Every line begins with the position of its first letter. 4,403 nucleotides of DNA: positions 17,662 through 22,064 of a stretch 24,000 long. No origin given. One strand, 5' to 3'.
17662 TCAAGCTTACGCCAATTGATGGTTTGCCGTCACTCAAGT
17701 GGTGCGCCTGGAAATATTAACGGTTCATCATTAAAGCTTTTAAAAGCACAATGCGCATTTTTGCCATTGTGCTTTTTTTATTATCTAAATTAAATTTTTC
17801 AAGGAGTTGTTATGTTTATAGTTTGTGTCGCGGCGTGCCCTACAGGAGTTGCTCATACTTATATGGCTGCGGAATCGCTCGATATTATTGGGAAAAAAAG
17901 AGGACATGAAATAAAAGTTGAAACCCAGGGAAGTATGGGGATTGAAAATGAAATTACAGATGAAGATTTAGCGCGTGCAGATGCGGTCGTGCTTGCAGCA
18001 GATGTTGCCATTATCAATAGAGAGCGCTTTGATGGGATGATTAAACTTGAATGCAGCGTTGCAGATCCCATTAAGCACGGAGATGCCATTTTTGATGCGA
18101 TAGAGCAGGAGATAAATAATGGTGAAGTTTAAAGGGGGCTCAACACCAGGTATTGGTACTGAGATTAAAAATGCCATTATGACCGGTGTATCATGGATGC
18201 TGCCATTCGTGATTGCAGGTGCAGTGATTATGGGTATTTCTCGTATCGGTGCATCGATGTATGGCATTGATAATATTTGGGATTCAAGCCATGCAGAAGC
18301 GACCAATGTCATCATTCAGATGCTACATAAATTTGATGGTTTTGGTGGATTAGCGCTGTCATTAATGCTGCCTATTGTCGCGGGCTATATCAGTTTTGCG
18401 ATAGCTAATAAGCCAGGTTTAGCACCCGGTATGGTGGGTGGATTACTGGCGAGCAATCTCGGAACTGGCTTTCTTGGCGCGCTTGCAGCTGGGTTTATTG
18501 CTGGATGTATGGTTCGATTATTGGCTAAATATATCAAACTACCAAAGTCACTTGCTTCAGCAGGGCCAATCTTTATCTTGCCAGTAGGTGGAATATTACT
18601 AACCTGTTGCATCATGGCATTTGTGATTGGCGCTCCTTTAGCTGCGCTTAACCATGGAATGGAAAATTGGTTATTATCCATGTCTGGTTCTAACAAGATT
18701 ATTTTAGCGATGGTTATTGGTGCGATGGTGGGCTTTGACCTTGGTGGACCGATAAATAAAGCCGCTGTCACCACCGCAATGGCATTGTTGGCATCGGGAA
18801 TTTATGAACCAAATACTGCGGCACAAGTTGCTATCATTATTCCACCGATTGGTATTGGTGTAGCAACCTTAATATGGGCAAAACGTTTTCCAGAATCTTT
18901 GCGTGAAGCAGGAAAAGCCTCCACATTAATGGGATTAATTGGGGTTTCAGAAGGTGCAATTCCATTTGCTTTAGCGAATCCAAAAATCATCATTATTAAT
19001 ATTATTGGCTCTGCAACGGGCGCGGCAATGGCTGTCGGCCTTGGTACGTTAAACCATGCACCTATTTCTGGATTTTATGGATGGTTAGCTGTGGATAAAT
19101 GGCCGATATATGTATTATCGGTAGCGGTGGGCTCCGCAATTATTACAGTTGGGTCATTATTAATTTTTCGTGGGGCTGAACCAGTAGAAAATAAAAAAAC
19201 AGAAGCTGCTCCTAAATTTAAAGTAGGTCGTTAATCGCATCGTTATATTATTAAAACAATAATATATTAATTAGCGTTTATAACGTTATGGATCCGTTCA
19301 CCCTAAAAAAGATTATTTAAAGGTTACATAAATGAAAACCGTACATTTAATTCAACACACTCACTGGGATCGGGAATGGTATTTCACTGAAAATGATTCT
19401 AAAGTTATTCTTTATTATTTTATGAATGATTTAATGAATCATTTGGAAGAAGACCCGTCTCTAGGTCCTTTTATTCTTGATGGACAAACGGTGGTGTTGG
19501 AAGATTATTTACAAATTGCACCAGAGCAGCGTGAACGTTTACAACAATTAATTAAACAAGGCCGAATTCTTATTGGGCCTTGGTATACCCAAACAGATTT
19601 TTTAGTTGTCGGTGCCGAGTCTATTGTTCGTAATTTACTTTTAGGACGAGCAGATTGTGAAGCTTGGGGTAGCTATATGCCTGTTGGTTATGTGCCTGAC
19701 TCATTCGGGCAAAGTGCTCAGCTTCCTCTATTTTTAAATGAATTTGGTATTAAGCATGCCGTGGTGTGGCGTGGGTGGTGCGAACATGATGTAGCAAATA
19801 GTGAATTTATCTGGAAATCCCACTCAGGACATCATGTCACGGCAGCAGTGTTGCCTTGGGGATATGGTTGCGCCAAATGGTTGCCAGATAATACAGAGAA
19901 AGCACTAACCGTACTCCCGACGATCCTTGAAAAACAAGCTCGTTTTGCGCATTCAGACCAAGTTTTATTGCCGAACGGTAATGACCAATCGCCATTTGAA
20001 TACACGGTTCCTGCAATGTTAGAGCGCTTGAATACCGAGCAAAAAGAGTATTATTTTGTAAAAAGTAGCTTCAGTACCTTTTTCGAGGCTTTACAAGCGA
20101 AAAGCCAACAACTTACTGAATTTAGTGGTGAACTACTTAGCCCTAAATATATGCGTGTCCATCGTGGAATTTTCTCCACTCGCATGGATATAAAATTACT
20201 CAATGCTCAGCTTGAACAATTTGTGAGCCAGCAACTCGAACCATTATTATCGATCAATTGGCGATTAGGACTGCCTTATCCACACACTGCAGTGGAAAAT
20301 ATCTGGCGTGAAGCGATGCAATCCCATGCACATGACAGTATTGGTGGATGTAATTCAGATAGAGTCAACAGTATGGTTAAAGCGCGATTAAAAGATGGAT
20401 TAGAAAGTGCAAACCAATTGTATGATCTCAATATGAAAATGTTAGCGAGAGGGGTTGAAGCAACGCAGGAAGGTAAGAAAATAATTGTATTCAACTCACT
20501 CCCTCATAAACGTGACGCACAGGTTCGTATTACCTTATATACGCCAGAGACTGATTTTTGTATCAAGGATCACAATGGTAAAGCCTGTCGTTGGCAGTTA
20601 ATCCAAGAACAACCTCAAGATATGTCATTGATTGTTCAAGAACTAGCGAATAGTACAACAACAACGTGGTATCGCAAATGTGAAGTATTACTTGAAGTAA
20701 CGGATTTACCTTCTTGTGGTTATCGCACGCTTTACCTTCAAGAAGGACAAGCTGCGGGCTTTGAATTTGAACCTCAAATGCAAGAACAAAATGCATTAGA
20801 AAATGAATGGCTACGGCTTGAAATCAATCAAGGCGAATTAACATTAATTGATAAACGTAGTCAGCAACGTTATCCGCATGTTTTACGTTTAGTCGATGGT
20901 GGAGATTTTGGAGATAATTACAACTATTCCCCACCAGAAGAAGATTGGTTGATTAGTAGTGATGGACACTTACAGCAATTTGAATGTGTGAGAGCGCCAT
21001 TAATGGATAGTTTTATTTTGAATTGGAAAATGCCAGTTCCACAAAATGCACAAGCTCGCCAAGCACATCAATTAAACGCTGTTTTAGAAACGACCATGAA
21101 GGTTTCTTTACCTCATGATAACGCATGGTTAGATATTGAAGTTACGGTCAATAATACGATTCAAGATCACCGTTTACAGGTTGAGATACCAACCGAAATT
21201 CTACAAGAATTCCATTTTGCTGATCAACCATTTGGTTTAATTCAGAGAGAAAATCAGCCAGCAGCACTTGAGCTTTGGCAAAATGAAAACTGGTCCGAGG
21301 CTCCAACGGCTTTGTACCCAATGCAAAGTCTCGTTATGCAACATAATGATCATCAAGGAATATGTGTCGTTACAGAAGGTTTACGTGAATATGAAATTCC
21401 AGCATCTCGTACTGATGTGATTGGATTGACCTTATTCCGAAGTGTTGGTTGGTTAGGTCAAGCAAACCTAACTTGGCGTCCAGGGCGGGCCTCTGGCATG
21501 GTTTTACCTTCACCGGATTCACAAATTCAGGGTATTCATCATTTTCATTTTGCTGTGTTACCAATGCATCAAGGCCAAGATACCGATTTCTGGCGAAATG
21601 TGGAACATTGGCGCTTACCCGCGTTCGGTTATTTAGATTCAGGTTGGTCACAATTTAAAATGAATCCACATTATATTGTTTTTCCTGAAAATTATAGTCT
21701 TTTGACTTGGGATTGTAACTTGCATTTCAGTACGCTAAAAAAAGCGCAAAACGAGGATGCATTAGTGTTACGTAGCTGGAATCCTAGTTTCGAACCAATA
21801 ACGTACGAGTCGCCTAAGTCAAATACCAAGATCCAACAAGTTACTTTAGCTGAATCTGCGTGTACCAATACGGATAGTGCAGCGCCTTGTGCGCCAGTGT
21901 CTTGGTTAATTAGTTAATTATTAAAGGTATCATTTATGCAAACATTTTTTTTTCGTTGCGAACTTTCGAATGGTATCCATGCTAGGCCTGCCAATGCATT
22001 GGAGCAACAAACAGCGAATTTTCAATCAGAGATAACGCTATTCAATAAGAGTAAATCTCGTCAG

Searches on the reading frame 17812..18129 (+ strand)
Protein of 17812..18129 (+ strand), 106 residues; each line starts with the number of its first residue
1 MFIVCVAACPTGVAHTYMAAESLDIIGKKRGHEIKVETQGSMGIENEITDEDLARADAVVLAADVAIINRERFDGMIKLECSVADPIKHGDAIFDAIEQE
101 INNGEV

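Call 31: search_protein_families(library=pfam, proteins=[window:17812-18129:+], max_evalue=0.001)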
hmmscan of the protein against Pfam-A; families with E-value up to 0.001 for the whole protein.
window:17812-18129:+ (106 aa): 1 family
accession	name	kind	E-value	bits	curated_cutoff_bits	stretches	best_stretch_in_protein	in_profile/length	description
PF02302.22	PTS_IIB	-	5.8e-18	65.8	23.6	1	5-95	2-89/90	PTS system, Lactose/Cellobiose specific IIB subunit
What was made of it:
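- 17812..18132 (+): PTS IIB (fructose type) with the ACPTG cysteine motif; presumed acceptor of the IIA phosphoryl group. PF02302 (call 31).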

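Call 56: search_protein_families(library=ncbifam, proteins=[window:17812-18129:+], max_evalue=0.00001)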
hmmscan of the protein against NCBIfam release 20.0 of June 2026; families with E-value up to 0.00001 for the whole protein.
window:17812-18129:+ (106 aa): 6 families
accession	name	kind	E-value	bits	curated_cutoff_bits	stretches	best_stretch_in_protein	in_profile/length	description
NF007783.0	PRK10474.1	equivalog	1.5e-35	121.7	135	1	3-102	4-103/106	PTS fructose-like transporter subunit IIB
NF007293.0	PRK09765.1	equivalog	2.1e-32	112.5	763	1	2-98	166-263/639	PTS 2-O-a-mannosyl-D-glycerate transporter subunit IIABC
TIGR00829.1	FRU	subfamily_domain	5.9e-30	103.4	76.85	1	4-88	1-85/85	fructose PTS transporter subunit IIB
NF007747.0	PRK10427.1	equivalog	1.9e-28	98.9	153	1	2-100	4-102/114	PTS fructose-like transporter subunit IIB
NF008493.0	PRK11404.1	equivalog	3.4e-24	85.3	806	1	3-100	7-106/483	PTS fructose-like transporter subunit IIBC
NF007984.0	PRK10712.1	equivalog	9.6e-24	83.8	793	1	3-89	106-191/563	PTS fructose transporter subunit IIBC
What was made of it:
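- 17812..18132 (+): TIGR00829, 103 bits against a cut-off of 77 (call 56).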

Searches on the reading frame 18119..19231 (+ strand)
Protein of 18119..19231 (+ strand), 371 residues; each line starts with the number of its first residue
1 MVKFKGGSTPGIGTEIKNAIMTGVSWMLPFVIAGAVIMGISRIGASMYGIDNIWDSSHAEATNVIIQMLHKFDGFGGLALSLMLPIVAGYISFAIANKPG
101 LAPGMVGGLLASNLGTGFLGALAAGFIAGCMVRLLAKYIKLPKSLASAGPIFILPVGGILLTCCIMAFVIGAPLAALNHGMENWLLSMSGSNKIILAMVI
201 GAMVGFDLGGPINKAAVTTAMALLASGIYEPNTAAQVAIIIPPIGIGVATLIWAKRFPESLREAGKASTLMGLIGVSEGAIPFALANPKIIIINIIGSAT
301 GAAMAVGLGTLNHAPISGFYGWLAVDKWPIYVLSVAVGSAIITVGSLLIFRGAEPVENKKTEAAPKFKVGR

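Call 31: search_protein_families(library=pfam, proteins=[window:18119-19231:+], max_evalue=0.001)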
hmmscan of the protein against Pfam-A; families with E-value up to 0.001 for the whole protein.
window:18119-19231:+ (371 aa): 1 family
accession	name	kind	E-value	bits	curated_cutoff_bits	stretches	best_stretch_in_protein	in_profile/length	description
PF02378.23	PTS_EIIC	-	5.6e-15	55.7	30.7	1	22-296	2-318/319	Phosphotransferase system, EIIC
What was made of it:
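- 18119..19234 (+): PTS IIC (fructose family). PF02378 (call 31).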

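Call 56: search_protein_families(library=ncbifam, proteins=[window:18119-19231:+], max_evalue=0.00001)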
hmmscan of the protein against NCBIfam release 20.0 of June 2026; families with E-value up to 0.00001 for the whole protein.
window:18119-19231:+ (371 aa): 5 families
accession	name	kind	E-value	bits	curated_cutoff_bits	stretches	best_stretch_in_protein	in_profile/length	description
NF007787.0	PRK10478.1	equivalog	5.2e-80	269.1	426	1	16-349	11-334/359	PTS fructose transporter subunit EIIC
TIGR01427.1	PTS_IIC_fructo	subfamily_domain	1.4e-75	254.8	157.55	1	15-342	14-338/346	fructose-specific PTS transporter subunit EIIC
NF007984.0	PRK10712.1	equivalog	2.2e-66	224.5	793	1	19-345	229-547/563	PTS fructose transporter subunit IIBC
NF007293.0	PRK09765.1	equivalog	1.8e-64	218.4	763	1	13-324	284-589/639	PTS 2-O-a-mannosyl-D-glycerate transporter subunit IIABC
NF008493.0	PRK11404.1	equivalog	4e-40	137.8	806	1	14-353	126-466/483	PTS fructose-like transporter subunit IIBC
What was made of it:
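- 18119..19234 (+): TIGR01427, 255 bits against a cut-off of 158 (call 56).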

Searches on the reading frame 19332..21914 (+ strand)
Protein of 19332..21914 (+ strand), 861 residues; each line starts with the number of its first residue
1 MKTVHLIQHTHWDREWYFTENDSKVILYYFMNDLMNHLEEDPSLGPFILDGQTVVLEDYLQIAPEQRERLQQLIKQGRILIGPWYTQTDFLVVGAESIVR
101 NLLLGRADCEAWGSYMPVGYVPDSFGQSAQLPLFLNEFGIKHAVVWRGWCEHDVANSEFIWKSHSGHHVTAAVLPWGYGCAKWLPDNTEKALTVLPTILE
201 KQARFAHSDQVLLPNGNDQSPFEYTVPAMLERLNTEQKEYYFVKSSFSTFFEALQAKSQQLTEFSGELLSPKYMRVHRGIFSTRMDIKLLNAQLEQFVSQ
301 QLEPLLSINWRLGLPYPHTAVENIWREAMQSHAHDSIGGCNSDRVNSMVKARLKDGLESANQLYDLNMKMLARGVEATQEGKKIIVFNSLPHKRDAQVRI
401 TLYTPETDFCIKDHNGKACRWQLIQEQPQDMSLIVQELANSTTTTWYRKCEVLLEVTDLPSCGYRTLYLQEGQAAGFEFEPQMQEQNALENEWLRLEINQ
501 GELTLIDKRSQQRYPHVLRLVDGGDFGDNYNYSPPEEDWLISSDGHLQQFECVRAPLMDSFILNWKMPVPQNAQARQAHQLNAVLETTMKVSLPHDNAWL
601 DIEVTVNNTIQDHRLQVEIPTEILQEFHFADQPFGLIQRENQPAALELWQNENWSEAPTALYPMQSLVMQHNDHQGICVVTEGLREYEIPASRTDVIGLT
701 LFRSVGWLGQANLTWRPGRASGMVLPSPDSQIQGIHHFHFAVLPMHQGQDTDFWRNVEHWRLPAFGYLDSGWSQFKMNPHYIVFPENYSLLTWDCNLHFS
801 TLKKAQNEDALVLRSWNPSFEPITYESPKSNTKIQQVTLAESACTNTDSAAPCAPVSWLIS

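Call 31: search_protein_families(library=pfam, proteins=[window:19332-21914:+], max_evalue=0.001)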
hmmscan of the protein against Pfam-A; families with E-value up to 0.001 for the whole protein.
window:19332-21914:+ (861 aa): 3 families
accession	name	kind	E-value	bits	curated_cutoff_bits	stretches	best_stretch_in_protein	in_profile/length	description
PF01074.27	Glyco_hydro_38N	-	7.1e-34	117.9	25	1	3-260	1-265/270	Glycosyl hydrolases family 38 N-terminal domain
PF09261.16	Alpha-mann_mid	-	8.3e-16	58.3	31.1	1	276-371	2-96/96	Alpha mannosidase middle domain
PF07748.19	Glyco_hydro_38C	-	4.2e-15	57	25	1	489-707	1-202/206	Glycosyl hydrolases family 38 C-terminal domain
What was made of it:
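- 19332..21917 (+): GH38 alpha-mannosidase, a paralogue of MngB (mannosylglycerate hydrolase). Pfam GH38 N-terminal, middle and C-terminal domains (call 31).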

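Call 56: search_protein_families(library=ncbifam, proteins=[window:19332-21914:+], max_evalue=0.00001)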
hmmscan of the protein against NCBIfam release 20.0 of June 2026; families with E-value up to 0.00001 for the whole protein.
window:19332-21914:+ (861 aa): 1 family
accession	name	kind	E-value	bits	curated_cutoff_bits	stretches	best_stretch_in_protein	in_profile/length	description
NF007331.0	PRK09819.1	equivalog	2.2e-261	869.6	1138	1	2-842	4-855/885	mannosylglycerate hydrolase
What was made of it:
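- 19332..21917 (+): NF007331, 870 bits, below the cut-off of 1138 (call 56).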
